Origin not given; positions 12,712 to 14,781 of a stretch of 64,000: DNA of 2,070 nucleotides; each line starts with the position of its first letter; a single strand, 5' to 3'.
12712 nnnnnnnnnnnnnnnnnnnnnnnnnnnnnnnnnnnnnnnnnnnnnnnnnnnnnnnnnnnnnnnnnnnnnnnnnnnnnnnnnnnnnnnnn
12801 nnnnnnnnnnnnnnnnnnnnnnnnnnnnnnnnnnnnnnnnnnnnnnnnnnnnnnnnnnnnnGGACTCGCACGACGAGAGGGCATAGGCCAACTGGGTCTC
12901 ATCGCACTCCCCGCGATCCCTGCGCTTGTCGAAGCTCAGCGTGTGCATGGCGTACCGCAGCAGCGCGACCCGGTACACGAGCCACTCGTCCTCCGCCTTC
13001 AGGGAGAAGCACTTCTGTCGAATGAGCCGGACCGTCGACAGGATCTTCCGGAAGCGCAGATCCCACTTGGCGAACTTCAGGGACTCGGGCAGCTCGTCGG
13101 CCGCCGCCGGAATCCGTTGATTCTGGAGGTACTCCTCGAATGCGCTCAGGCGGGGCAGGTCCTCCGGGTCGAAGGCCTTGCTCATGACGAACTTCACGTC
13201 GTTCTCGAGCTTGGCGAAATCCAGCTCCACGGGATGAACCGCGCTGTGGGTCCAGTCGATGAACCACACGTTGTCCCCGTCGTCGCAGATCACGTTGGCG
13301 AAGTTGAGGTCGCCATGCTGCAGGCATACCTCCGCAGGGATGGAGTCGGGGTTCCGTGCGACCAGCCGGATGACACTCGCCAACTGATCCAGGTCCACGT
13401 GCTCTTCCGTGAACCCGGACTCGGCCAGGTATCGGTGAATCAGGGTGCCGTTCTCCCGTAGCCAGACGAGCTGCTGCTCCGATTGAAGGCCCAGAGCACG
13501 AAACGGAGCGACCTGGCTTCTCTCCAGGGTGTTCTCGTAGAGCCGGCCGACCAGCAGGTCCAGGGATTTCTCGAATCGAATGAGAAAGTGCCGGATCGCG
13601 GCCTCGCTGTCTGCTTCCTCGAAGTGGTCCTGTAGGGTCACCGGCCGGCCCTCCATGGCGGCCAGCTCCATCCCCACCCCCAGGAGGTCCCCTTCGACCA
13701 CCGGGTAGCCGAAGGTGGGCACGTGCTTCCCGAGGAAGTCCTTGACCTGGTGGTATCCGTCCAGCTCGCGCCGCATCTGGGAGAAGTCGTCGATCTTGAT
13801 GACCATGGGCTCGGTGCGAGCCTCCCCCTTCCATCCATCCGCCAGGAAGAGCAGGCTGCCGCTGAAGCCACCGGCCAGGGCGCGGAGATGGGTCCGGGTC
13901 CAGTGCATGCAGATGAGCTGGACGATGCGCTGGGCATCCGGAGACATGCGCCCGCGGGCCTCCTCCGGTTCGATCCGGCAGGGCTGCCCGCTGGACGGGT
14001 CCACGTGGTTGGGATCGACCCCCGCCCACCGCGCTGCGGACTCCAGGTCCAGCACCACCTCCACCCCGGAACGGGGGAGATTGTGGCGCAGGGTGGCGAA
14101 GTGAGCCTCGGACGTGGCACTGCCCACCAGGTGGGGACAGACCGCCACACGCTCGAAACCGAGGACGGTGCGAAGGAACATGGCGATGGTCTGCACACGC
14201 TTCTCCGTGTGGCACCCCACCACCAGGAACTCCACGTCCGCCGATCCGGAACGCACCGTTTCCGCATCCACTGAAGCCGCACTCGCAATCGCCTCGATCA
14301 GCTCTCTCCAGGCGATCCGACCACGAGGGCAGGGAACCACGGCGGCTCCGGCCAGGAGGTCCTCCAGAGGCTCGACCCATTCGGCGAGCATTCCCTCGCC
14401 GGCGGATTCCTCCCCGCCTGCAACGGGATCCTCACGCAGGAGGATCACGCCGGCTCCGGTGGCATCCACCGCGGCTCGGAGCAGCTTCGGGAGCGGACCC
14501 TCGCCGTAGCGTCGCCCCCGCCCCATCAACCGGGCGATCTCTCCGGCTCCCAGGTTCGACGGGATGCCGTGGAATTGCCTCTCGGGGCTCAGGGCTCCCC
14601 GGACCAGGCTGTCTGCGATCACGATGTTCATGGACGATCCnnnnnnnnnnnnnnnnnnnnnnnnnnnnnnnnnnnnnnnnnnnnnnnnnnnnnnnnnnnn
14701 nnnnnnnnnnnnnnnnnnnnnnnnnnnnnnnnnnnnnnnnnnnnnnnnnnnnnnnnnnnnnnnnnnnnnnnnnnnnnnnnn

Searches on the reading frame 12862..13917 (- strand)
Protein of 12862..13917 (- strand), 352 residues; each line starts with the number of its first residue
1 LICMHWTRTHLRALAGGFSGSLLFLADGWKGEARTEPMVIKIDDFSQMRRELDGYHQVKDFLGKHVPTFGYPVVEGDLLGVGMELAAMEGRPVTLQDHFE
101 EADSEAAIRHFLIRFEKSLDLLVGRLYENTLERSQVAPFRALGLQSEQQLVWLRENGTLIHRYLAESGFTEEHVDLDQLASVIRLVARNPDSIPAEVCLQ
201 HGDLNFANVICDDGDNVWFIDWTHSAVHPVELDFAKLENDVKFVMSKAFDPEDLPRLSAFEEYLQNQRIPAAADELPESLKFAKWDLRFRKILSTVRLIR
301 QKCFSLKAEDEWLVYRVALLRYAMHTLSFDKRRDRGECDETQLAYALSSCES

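Call 72: search_solved_structures(query=window:12862-13917:-, max_evalue=0.01)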
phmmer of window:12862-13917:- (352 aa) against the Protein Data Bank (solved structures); distinct sequences matched with E-value up to 0.01: 0.

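Call 80: search_protein_representatives(protein=window:12862-13917:-)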
Query: 352 residues. Proteins with E-value up to 0.001 (for the whole library): 395; up to 1e-10: 135; up to 1e-30: 56. The best 150 are listed.
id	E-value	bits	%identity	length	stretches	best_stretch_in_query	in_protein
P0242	9.3e-144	495.2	63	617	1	1-351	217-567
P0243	2.8e-137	473.9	60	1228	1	2-350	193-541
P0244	5.3e-136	469.7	60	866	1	2-351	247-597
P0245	9.8e-135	465.5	60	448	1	4-346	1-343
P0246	3.7e-127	440.6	59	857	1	1-351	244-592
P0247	6.5e-127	439.8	55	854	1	1-351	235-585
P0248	4.6e-126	437.0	56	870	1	2-351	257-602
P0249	5.2e-121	420.4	51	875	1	2-349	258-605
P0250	5.9e-121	420.2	57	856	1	1-351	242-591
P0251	1.9e-117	408.7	54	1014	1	2-349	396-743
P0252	1.9e-116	405.4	52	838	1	1-351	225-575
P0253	1.5e-111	389.3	51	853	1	2-347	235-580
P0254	3.6e-111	388.0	50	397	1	2-351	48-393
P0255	2.2e-109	382.2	55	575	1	38-351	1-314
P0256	2.6e-106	372.0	48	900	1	1-352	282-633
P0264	7.0e-81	288.4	44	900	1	7-349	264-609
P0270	3.9e-75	269.5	42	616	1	7-349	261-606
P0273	5.3e-74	265.8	40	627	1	5-349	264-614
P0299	1.7e-25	106.3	32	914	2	187-336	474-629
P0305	6.6e-23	97.8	35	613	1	11-349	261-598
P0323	7.1e-17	77.9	30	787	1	6-333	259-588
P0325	4.5e-16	75.3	28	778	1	11-335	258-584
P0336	6.9e-15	71.4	29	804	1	8-331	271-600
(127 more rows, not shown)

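Call 81: search_protein_families(library=pfam, proteins=[P0243, P0251, P0270, P0273, P0264, P0305, P0323, P0325, P0336, P0299], max_evalue=0.001)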
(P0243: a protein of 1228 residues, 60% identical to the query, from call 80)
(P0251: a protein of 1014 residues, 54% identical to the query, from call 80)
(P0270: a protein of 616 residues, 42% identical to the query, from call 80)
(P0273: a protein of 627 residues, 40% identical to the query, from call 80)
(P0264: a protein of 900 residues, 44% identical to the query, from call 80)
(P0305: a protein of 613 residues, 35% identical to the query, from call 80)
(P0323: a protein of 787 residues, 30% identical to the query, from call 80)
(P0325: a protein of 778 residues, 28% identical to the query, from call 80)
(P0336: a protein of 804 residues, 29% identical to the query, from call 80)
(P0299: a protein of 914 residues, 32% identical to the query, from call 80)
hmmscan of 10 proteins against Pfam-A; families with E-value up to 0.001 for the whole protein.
P0243 (1228 aa): 2 families
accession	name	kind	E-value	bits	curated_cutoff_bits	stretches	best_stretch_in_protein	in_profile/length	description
PF00459.30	Inositol_P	-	3.4e-05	23.9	27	0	1051-1080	216-245/271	Inositol monophosphatase family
PF01633.27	Choline_kinase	-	0.00035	20.4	29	1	370-427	144-202/300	Choline/ethanolamine kinase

P0251 (1014 aa): 4 families
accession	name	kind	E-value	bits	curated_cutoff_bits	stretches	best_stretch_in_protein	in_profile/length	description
PF19974.5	TCAD9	-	2e-26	93.6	40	2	550-721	263-428/429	Ternary complex associated domain 9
PF13581.12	HATPase_c_2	-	1.3e-17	64.4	27.4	1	23-145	2-125/127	Histidine kinase-like ATPase domain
PF00293.34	NUDIX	-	7.2e-09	36.2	21.1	1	859-970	6-117/134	NUDIX domain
PF02518.31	HATPase_c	-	6.8e-05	23.7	26.4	1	54-135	7-90/111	Histidine kinase-, DNA gyrase B-, and HSP90-like ATPase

P0270 (616 aa): 2 families
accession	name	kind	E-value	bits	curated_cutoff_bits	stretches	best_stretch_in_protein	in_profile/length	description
PF19974.5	TCAD9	-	3.2e-22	79.7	40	2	419-563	264-403/429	Ternary complex associated domain 9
PF00857.26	Isochorismatase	-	0.00011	22.8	27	1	61-201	39-164/175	Isochorismatase domain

P0273 (627 aa): 3 families
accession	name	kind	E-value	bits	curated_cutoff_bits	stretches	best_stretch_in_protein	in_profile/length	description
PF19974.5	TCAD9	-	5.3e-28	98.8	40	2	436-592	273-428/429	Ternary complex associated domain 9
PF01636.29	APH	-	4.2e-05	23.9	23.2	1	419-501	129-209/239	Phosphotransferase enzyme family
PF01163.29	RIO1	-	0.00029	20.9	22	1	456-509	119-171/187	RIO domain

P0264 (900 aa): 4 families
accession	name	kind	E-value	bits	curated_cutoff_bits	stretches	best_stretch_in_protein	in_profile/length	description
PF19974.5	TCAD9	-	5.5e-23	82.2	40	2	456-587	296-428/429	Ternary complex associated domain 9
PF00293.34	NUDIX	-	3.2e-07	30.8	21.1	1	755-829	11-91/134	NUDIX domain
PF01633.27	Choline_kinase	-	1.4e-05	25.1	29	1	401-496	104-202/300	Choline/ethanolamine kinase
PF01636.29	APH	-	7.6e-05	23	23.2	1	456-497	167-209/239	Phosphotransferase enzyme family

P0305 (613 aa): 2 families
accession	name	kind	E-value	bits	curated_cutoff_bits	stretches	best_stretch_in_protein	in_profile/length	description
PF19974.5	TCAD9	-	2.2e-45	156.1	40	2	403-582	259-428/429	Ternary complex associated domain 9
PF00857.26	Isochorismatase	-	5.5e-06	27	27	1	70-204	45-172/175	Isochorismatase domain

P0323 (787 aa): 10 families
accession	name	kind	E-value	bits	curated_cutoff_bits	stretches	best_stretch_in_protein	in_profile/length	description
PF19974.5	TCAD9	-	5.5e-58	197.6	40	2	418-581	267-427/429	Ternary complex associated domain 9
PF22785.1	Tc-R-P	-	2.3e-14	54.3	27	1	648-747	13-105/106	Polymorphic toxin system, DSP-PTPase phosphatase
PF22784.1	PTP-SAK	-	8.4e-12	45.8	27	1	649-773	22-151/153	Swiss Army Knife protein, DSP-PTPase phosphatase domain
PF00782.25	DSPc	-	1.2e-08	35.3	33.5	1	685-763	37-115/133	Dual specificity phosphatase, catalytic domain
PF05706.17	CDKN3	-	1.2e-06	28.8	20.7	1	616-746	27-157/168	Cyclin-dependent kinase inhibitor 3 (CDKN3)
PF00857.26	Isochorismatase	-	4.6e-06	27.3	27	1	51-202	29-168/175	Isochorismatase domain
PF00102.32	Y_phosphatase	-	1.2e-05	25.5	20.9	1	698-745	146-193/234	Protein-tyrosine phosphatase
PF01636.29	APH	-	8.9e-05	22.8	23.2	1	448-508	164-222/239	Phosphotransferase enzyme family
PF22741.1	PTP-NADK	-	0.0002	21.2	27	1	678-743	66-129/163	DSP-PTPase phosphatase fused to NAD+ Kinase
PF04273.18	BLH_phosphatase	-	0.00029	21.6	26.1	0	650-732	19-97/110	Beta-lactamase hydrolase-like protein, phosphatase-like domain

P0325 (778 aa): 8 families
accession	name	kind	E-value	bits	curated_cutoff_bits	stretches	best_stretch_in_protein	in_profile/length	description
PF19974.5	TCAD9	-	8.9e-56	190.3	40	2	261-404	9-169/429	Ternary complex associated domain 9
PF22784.1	PTP-SAK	-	3.4e-16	60.1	27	1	640-765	21-152/153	Swiss Army Knife protein, DSP-PTPase phosphatase domain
PF22785.1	Tc-R-P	-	7.1e-15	55.9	27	1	637-735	10-103/106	Polymorphic toxin system, DSP-PTPase phosphatase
PF00782.25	DSPc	-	1.7e-13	51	33.5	1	645-754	13-116/133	Dual specificity phosphatase, catalytic domain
PF05706.17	CDKN3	-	1.4e-12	48.1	20.7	1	621-735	40-157/168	Cyclin-dependent kinase inhibitor 3 (CDKN3)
PF22741.1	PTP-NADK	-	1.2e-07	31.7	27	1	641-763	39-158/163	DSP-PTPase phosphatase fused to NAD+ Kinase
PF00857.26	Isochorismatase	-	1.8e-07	31.8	27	1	64-195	42-167/175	Isochorismatase domain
PF00102.32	Y_phosphatase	-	0.00016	21.8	20.9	1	710-768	168-230/234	Protein-tyrosine phosphatase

P0336 (804 aa): 7 families
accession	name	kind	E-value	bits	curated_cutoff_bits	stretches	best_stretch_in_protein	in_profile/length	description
PF19974.5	TCAD9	-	4.9e-54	184.6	40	2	270-439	2-188/429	Ternary complex associated domain 9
PF05706.17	CDKN3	-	6.3e-16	58.9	20.7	1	654-766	43-155/168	Cyclin-dependent kinase inhibitor 3 (CDKN3)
PF22785.1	Tc-R-P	-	5.8e-10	40.1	27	1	669-766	12-101/106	Polymorphic toxin system, DSP-PTPase phosphatase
PF22784.1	PTP-SAK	-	9.7e-10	39.1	27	1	670-798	21-152/153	Swiss Army Knife protein, DSP-PTPase phosphatase domain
PF01636.29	APH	-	5.9e-07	29.9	23.2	1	303-526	24-226/239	Phosphotransferase enzyme family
PF00782.25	DSPc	-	8.4e-06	26.1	33.5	1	744-787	73-115/133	Dual specificity phosphatase, catalytic domain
PF00857.26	Isochorismatase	-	5.5e-05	23.7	27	1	63-202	40-167/175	Isochorismatase domain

P0299 (914 aa): 1 family
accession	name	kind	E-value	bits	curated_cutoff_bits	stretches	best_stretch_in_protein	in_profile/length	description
PF19974.5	TCAD9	-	2e-08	34.3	40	1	484-592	297-404/429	Ternary complex associated domain 9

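Call 85: find_encoding_contigs(protein=P0251, flank=6000, max_places=3)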
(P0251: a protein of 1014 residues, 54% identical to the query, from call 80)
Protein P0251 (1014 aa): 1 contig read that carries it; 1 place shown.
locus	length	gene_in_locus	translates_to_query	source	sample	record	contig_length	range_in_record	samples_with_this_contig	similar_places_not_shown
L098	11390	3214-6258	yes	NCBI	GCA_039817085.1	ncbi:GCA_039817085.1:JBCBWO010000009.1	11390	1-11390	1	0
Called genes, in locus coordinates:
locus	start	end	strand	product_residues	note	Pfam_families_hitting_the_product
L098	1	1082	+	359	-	?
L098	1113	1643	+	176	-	-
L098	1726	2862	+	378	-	PF16697:Yop-YscD_cpl, PF00498:FHA, PF07228:SpoIIE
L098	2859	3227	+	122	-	PF01740:STAS, PF13466:STAS_2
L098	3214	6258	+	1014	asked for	PF13581:HATPase_c_2, PF19974:TCAD9, PF25969:NUDT9_N, PF00293:NUDIX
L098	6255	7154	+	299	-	PF00459:Inositol_P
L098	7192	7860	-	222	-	PF00702:Hydrolase, PF12710:HAD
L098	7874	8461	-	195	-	PF01330:RuvA_N, PF00633:HHH (faint), PF14520:HHH_5, PF07499:RuvA_C (weak)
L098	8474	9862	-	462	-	PF07719:TPR_2 (faint), PF13174:TPR_6 (faint), PF13181:TPR_8 (faint), PF13428:TPR_14 (faint), PF13432:TPR_16 (faint), PF13176:TPR_7 (faint), PF03118:RNA_pol_A_CTD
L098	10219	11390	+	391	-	PF00275:EPSP_synthase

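Call 86: find_encoding_contigs(protein=P0325, flank=6000, max_places=4)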
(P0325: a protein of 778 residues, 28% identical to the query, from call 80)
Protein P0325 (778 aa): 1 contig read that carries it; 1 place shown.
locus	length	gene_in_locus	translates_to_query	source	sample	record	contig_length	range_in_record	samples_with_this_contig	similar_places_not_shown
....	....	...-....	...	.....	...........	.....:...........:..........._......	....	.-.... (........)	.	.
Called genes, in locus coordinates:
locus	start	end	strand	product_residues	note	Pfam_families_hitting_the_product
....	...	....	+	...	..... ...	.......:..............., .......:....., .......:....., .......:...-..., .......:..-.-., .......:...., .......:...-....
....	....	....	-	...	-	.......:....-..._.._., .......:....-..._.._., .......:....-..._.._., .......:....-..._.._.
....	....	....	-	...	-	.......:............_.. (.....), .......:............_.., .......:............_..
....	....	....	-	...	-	?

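Call 87: find_encoding_contigs(protein=P0305, flank=6000, max_places=4)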
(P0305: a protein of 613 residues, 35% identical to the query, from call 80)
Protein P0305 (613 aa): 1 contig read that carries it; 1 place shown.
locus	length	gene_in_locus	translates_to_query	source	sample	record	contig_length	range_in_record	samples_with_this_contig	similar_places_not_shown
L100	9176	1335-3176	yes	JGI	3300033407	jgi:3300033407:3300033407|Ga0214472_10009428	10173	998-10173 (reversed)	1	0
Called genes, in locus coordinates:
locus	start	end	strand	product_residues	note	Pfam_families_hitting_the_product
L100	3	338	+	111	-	?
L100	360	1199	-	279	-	PF09990:DUF2231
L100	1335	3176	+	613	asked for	PF00857:Isochorismatase (weak), PF19974:TCAD9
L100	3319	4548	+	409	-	PF25990:Beta-barrel_YknX (weak)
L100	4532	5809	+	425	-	PF25975:CzcB_C (weak)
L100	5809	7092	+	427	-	PF25975:CzcB_C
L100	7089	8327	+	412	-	PF12704:MacB_PCD, PF02687:FtsX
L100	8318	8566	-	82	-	-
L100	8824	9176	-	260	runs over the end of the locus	PF01694:Rhomboid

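Call 88: find_encoding_contigs(protein=P0273, flank=6000, max_places=4)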
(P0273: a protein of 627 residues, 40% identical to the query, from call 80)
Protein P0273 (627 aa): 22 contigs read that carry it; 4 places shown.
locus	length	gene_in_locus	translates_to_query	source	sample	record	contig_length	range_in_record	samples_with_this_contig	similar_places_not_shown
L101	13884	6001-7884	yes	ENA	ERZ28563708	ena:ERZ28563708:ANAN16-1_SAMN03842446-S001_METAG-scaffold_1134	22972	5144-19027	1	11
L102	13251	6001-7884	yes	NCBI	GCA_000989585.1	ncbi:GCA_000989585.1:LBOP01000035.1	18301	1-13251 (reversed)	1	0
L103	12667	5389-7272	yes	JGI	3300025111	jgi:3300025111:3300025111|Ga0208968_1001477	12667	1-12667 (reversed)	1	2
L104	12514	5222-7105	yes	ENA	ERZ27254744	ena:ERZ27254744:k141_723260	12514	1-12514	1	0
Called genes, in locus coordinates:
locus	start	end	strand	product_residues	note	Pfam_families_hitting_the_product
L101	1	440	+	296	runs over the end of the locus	-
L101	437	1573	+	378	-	PF13528:Glyco_trans_1_3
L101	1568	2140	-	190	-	PF02698:DUF218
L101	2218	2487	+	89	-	PF00708:Acylphosphatase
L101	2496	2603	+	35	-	-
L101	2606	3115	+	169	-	PF01965:DJ-1_PfpI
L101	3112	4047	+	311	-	PF00892:EamA, PF08627:CRT-like (weak), PF00892:EamA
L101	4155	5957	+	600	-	PF00041:fn3, PF00395:SLH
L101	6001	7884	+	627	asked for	PF19974:TCAD9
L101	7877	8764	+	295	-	PF00459:Inositol_P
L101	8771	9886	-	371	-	-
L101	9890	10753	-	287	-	-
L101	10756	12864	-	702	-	PF08443:RimK (faint), PF02786:CPSase_L_D2 (faint), PF07478:Dala_Dala_lig_C (faint), PF04055:Radical_SAM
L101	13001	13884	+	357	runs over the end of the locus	-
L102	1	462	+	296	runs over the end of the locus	-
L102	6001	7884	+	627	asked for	PF19974:TCAD9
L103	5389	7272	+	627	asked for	PF19974:TCAD9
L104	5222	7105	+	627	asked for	PF19974:TCAD9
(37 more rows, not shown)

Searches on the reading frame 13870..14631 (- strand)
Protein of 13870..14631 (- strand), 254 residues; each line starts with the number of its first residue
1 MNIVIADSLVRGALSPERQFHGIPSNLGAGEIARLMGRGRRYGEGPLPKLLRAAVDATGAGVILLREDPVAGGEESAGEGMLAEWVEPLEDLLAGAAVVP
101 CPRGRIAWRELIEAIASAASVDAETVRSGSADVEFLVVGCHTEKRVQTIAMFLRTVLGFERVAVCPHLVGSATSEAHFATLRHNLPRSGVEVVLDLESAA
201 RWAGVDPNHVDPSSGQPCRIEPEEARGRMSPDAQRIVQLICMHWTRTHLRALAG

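Call 10: search_protein_families(library=pfam, proteins=[window:13870-14631:-], max_evalue=10)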
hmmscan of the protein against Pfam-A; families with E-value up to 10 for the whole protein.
window:13870-14631:- (254 aa): 0 families

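Call 48: predict_structure(alignment_id=A2)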
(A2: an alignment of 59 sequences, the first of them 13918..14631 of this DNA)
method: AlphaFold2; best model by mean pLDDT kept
length: 238 residues; sequences in the alignment: 59
mean_pLDDT: 92.8   pTM: 0.90
mean pLDDT of the five models: 92.8, 92.4, 91.3, 89.4, 89.0
residues with pLDDT >= 90: 191; 70-90: 40; 50-70: 7; < 50: 0
segments of 3 or more residues with pLDDT < 50: none
pLDDT, mean of each block of 10 residues (from residue 1): 97 88 88 94 96 96 93 68 91 95 94 98 97 98 97 98 97 95 97 95 94 79 94 86
secondary structure, 60 per line:
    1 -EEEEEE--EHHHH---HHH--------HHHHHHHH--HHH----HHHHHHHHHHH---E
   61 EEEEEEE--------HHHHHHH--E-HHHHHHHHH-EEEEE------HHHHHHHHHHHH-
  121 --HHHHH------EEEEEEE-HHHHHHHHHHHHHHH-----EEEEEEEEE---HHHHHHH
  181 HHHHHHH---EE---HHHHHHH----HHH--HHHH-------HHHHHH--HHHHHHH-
elements in order: E2-7 H11-14 H29-36 H46-56 E60-67 H76-82 H87-95 E97-101 H108-119 H123-127 E134-140 H142-156 E162-170 H174-187 H196-202 H212-215 H223-228 H231-237

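Call 50: fold_search(model_id=the predicted structure, library=pdb)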
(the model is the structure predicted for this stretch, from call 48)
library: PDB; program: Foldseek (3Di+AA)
matches with E <= 10: 859; with E <= 0.001: 37
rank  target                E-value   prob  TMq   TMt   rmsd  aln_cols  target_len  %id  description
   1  3lqy                  5.0e-05  1.00  0.52  0.64   4.6       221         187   15  Crystal structure of putative isochorismatase hydrolase from Oleispira antarctica (released 2010-03-16)
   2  3hb7_G                5.3e-05  1.00  0.53  0.68   4.4       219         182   12  The Crystal Structure of an Isochorismatase-like Hydrolase from Alkaliphilus metalliredigens to 2.3A (released 2009-07-07)
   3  3hb7_H                5.6e-05  1.00  0.53  0.71   3.8       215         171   12  The Crystal Structure of an Isochorismatase-like Hydrolase from Alkaliphilus metalliredigens to 2.3A (released 2009-07-07)
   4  3hb7_F                6.3e-05  1.00  0.52  0.66   4.6       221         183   12  The Crystal Structure of an Isochorismatase-like Hydrolase from Alkaliphilus metalliredigens to 2.3A (released 2009-07-07)
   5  3s2s_D                6.3e-05  1.00  0.50  0.63   5.1       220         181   13  The crystal structure of pyrazinamidase/nicotinamidase from streptococcus mutans UA159 (released 2012-05-16)
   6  3hb7_D                8.1e-05  1.00  0.52  0.67   4.5       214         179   13  The Crystal Structure of an Isochorismatase-like Hydrolase from Alkaliphilus metalliredigens to 2.3A (released 2009-07-07)
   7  3o90_A                8.6e-05  1.00  0.53  0.65   4.5       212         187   14  High resolution crystal structures of Streptococcus pneumoniae nicotinamidase with trapped intermediates provide insig (released 2011-01-12)
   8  1nba_B                8.6e-05  1.00  0.52  0.49  10.8       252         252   14  CRYSTAL STRUCTURE ANALYSIS, REFINEMENT AND ENZYMATIC REACTION MECHANISM OF N-CARBAMOYLSARCOSINE AMIDOHYDROLASE FROM AR (released 1994-06-22)
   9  1nba_A                1.0e-04  1.00  0.56  0.53   8.4       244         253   14  CRYSTAL STRUCTURE ANALYSIS, REFINEMENT AND ENZYMATIC REACTION MECHANISM OF N-CARBAMOYLSARCOSINE AMIDOHYDROLASE FROM AR (released 1994-06-22)
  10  6a8l_A                1.2e-04  1.00  0.53  0.67   4.6       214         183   14  Crystal structure of nicotinamidase/ pyrazinamidase PncA from Bacillus subtilis (released 2018-08-01)
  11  2b34_A                1.7e-04  1.00  0.48  0.58   4.6       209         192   11  Structure of MAR1 Ribonuclease from Caenorhabditis elegans (released 2005-09-27)
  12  8rkz_B                2.4e-04  1.00  0.52  0.61   4.7       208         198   15  Crystal structure of a cysteine hydrolase from Phytophthora infestans (released 2025-01-15)
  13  3o91_C                2.5e-04  1.00  0.54  0.67   4.4       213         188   14  High resolution crystal structures of Streptococcus pneumoniae nicotinamidase with trapped intermediates provide insig (released 2011-01-12)
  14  3o94_B                3.0e-04  1.00  0.54  0.66   4.3       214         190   14  High resolution crystal structures of Streptococcus pneumoniae nicotinamidase with trapped intermediates provide insig (released 2011-01-12)
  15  6kua_H                3.2e-04  1.00  0.50  0.70   3.8       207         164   12  Crystal structure of the nicotinamidase SaPncA from Staphylococcus aureus (released 2019-10-02)
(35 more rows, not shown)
